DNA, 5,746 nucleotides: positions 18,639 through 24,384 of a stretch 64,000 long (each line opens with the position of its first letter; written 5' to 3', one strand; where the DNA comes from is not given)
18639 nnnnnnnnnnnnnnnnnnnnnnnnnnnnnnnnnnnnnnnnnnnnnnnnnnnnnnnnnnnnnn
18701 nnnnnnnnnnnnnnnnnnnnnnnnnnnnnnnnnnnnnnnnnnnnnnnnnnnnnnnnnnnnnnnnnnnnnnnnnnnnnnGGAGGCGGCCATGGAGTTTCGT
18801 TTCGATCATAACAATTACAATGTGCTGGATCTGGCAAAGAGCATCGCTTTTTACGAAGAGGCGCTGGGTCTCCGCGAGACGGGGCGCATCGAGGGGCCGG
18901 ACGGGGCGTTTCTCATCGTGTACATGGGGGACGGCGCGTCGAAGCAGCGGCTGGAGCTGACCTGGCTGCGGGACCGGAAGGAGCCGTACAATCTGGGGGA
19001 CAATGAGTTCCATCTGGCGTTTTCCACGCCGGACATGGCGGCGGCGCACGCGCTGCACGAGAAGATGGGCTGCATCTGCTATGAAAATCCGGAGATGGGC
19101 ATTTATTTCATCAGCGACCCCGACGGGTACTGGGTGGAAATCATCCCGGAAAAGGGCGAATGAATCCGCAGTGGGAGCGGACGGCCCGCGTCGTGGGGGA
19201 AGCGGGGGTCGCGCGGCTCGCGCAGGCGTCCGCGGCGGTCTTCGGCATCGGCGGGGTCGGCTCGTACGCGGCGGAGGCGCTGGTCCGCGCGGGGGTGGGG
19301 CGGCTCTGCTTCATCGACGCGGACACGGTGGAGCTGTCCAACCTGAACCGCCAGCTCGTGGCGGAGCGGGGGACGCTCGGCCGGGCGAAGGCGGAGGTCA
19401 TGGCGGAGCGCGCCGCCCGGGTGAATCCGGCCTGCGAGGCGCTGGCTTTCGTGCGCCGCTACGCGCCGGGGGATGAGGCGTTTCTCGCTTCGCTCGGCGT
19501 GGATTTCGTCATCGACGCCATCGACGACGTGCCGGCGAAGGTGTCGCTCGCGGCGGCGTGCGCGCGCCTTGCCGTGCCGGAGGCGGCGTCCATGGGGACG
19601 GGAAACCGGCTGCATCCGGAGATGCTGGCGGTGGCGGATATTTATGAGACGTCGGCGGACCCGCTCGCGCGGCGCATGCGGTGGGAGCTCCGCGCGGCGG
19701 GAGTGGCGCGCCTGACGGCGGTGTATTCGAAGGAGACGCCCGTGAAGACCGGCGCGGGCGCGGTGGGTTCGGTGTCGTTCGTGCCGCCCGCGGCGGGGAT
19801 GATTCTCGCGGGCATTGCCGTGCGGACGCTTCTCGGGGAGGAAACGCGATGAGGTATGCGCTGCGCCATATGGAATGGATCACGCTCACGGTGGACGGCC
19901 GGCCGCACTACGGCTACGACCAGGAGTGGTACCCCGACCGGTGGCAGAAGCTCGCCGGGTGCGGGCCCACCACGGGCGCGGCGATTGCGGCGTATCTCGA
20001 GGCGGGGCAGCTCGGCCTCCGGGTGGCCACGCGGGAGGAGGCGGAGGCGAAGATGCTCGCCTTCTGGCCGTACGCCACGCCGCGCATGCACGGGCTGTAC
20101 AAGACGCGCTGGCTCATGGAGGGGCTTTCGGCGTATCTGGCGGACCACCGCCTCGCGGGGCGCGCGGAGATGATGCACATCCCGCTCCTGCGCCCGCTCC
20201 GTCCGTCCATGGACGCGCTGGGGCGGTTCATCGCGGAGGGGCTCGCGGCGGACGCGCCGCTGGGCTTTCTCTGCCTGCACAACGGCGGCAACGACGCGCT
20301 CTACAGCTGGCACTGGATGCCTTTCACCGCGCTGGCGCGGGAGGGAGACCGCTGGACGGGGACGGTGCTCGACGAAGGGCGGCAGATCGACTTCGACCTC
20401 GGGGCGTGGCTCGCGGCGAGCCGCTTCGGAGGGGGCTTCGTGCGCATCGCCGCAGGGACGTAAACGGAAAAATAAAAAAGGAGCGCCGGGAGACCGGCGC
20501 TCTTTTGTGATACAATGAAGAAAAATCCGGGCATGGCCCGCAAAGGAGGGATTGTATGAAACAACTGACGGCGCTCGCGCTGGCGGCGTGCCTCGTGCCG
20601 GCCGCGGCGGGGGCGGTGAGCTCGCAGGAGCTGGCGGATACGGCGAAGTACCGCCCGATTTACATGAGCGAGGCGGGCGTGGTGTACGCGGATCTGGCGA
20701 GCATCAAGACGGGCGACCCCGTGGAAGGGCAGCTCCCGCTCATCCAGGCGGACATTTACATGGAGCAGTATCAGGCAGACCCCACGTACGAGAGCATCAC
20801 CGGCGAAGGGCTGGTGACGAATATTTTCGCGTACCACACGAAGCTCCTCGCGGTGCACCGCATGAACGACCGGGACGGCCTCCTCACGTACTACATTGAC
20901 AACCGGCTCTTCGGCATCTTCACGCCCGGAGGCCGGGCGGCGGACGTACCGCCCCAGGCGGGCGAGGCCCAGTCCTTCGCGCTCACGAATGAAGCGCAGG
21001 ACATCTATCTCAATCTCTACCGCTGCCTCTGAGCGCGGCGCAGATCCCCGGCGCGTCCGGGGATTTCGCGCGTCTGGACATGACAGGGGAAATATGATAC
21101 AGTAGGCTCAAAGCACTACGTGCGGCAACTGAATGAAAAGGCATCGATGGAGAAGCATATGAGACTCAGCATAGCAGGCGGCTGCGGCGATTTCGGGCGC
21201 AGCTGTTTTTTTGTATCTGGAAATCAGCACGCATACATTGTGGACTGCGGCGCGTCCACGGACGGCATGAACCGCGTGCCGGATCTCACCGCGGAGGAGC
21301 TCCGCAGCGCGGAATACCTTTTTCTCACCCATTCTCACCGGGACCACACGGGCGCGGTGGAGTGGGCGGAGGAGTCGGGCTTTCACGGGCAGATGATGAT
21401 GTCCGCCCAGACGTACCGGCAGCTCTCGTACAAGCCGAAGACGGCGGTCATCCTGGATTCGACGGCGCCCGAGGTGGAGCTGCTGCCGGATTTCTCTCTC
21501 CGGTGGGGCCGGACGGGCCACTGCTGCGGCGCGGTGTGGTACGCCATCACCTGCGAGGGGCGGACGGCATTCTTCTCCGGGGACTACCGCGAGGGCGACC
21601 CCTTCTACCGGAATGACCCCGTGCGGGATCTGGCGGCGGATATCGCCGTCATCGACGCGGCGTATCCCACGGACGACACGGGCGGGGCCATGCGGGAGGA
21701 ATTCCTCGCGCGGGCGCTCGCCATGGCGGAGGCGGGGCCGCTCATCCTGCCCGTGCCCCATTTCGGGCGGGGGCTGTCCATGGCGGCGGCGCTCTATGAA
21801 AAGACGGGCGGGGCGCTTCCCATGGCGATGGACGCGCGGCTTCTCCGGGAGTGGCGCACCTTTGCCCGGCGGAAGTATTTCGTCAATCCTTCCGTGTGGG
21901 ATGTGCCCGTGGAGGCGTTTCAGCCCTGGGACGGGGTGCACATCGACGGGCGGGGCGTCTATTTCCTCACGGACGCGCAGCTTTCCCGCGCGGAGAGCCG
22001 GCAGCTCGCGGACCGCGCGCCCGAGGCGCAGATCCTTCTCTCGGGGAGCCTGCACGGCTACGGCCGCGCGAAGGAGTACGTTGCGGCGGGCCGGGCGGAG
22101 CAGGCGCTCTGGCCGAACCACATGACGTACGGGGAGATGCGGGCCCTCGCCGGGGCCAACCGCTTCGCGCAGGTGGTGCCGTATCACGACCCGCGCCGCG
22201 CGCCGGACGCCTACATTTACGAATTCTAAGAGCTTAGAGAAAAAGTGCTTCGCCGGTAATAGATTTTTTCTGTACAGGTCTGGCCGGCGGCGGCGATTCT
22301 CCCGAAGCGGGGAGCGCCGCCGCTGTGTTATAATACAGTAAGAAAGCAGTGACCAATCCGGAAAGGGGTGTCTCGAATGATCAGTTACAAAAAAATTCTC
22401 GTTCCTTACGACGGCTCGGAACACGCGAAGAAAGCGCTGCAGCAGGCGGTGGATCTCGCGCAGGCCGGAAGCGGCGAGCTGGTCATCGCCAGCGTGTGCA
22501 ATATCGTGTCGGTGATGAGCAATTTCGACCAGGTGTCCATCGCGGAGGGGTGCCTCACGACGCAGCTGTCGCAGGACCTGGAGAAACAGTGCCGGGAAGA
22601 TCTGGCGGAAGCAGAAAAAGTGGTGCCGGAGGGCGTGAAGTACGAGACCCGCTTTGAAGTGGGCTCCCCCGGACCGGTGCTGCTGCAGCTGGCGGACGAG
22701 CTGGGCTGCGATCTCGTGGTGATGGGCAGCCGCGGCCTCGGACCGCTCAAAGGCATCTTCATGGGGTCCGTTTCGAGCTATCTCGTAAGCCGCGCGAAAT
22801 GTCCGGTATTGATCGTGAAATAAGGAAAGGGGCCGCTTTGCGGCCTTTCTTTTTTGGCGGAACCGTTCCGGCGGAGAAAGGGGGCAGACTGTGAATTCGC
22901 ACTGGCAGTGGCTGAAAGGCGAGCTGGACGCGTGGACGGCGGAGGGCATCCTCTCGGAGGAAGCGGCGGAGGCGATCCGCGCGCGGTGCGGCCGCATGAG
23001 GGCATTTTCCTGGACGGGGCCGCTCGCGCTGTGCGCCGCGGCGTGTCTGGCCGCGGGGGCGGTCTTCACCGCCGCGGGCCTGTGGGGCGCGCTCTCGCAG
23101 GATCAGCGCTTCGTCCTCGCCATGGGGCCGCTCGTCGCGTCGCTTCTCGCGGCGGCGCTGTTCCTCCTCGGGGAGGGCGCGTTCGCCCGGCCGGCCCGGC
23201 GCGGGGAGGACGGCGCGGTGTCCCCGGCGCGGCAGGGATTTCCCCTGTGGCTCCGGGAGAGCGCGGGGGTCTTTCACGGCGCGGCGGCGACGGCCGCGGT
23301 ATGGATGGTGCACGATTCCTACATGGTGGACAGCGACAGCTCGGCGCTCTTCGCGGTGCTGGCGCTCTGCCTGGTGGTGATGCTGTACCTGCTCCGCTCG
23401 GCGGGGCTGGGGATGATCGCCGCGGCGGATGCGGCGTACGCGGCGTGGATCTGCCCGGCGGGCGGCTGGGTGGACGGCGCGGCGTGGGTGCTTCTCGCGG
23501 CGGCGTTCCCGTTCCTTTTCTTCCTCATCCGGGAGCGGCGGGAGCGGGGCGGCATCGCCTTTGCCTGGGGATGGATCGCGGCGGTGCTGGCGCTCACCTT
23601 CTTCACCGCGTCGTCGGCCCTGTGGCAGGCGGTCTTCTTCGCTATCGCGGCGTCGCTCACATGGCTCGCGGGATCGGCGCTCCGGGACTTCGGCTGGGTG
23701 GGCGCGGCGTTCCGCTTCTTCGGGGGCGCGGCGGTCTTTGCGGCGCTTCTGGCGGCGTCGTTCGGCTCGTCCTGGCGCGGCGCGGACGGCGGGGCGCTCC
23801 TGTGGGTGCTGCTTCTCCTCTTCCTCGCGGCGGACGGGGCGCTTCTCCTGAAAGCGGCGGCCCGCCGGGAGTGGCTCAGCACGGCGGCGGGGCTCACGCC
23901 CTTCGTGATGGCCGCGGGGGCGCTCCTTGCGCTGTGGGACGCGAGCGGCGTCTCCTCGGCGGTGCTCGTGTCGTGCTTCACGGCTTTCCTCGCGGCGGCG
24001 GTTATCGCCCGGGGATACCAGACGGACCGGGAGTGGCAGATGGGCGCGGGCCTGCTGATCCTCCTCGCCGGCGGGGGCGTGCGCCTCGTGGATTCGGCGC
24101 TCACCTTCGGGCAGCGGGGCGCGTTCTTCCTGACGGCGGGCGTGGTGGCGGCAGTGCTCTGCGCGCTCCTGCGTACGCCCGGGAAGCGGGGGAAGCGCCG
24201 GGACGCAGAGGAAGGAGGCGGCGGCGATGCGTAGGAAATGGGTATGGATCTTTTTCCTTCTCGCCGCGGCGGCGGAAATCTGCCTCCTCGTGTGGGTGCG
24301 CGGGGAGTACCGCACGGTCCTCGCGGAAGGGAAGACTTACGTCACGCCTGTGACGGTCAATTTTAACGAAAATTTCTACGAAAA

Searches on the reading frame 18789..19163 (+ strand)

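Call 22: search_protein_families(library=pfam, proteins=[window:18789-19163:+], max_evalue=0.0001)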
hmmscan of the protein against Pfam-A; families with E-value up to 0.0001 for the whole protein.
window:18789-19163:+ (124 aa): 3 families
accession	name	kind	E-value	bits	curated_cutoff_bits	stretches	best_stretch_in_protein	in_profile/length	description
PF00903.31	Glyoxalase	-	9.2e-12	45.8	20.6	1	4-118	1-121/121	Glyoxalase/Bleomycin resistance protein/Dioxygenase superfamily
PF13669.12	Glyoxalase_4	-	7.4e-07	29.9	27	1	6-99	1-95/109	Glyoxalase/Bleomycin resistance protein/Dioxygenase superfamily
PF18029.7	Glyoxalase_6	-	4.2e-05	24.6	23.6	1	12-114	6-101/106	Glyoxalase-like domain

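Call 72: search_protein_families(library=ncbifam, proteins=[window:18789-19163:+], max_evalue=0.001)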
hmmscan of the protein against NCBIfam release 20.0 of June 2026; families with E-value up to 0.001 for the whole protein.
window:18789-19163:+ (124 aa): 5 families
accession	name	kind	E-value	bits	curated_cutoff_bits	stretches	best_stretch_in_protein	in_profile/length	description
NF050074.1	glyox_I_GloA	exception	5.6e-23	81.4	165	1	6-119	3-120/121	lactoylglutathione lyase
TIGR00068.2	glyox_I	equivalog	1.8e-13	50.6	120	1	5-122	2-141/143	lactoylglutathione lyase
NF007629.0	PRK10291.1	equivalog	1.5e-09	37.8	246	1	4-122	2-127/135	lactoylglutathione lyase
NF000075.1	299782351_fosA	exception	0.00031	20.8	275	1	5-118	5-114/138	FosA3/FosA4 family fosfomycin resistance glutathione transferase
NF000221.4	FosA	exception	0.00041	20.3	250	1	6-118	6-114/137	FosA family fosfomycin resistance glutathione transferase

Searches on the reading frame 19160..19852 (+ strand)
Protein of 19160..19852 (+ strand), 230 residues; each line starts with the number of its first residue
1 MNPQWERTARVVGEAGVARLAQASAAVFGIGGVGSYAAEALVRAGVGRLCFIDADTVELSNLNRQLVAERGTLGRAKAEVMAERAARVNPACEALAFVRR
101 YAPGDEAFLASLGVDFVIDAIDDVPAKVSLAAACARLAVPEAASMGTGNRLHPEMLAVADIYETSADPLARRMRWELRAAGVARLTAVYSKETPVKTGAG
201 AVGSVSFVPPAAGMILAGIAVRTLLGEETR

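Call 22: search_protein_families(library=pfam, proteins=[window:19160-19852:+], max_evalue=0.0001)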
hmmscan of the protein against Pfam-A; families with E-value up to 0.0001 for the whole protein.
window:19160-19852:+ (230 aa): 1 family
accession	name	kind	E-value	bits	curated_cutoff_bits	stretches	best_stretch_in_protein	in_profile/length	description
PF00899.27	ThiF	-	7.7e-36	123.9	28.1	1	10-156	6-153/238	ThiF family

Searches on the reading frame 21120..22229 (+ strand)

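Call 23: search_protein_families(library=pfam, proteins=[window:21120-22229:+], max_evalue=0.0001)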
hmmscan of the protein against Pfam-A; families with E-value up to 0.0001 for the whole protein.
window:21120-22229:+ (369 aa): 2 families
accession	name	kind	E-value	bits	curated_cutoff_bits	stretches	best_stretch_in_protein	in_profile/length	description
PF00753.33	Lactamase_B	-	1.9e-08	34.9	22.7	1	23-167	2-161/196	Metallo-beta-lactamase superfamily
PF12706.13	Lactamase_B_2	-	4.8e-06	26.7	27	0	40-185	4-169/200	Beta-lactamase superfamily domain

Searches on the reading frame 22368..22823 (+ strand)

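Call 23: search_protein_families(library=pfam, proteins=[window:22368-22823:+], max_evalue=0.0001)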
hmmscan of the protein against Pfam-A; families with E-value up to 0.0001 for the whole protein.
window:22368-22823:+ (151 aa): 1 family
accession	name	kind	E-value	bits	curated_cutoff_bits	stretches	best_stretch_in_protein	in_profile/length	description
PF00582.32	Usp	-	1.5e-36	126.5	24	1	7-151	2-141/141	Universal stress protein family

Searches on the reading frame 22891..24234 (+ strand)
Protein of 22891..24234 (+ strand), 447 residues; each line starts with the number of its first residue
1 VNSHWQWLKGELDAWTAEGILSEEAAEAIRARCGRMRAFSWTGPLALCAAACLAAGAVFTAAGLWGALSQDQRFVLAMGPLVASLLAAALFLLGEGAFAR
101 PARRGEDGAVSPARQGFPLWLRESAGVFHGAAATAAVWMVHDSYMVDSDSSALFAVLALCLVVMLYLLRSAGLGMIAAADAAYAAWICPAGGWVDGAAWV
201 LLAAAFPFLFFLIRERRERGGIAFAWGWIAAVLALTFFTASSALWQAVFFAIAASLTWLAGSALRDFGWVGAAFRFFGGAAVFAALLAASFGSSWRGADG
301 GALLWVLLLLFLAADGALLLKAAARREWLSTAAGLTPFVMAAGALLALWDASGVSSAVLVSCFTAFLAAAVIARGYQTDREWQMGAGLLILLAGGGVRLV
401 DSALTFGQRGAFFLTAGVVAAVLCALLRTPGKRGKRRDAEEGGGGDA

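Call 23: search_protein_families(library=pfam, proteins=[window:22891-24234:+], max_evalue=0.0001)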
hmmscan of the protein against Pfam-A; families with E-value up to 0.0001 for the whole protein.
window:22891-24234:+ (447 aa): 1 family
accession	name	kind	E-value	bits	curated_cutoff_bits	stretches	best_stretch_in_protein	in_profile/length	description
PF09925.14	DUF2157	-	3.1e-19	69.5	32.4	1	14-173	2-145/146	Predicted membrane protein (DUF2157)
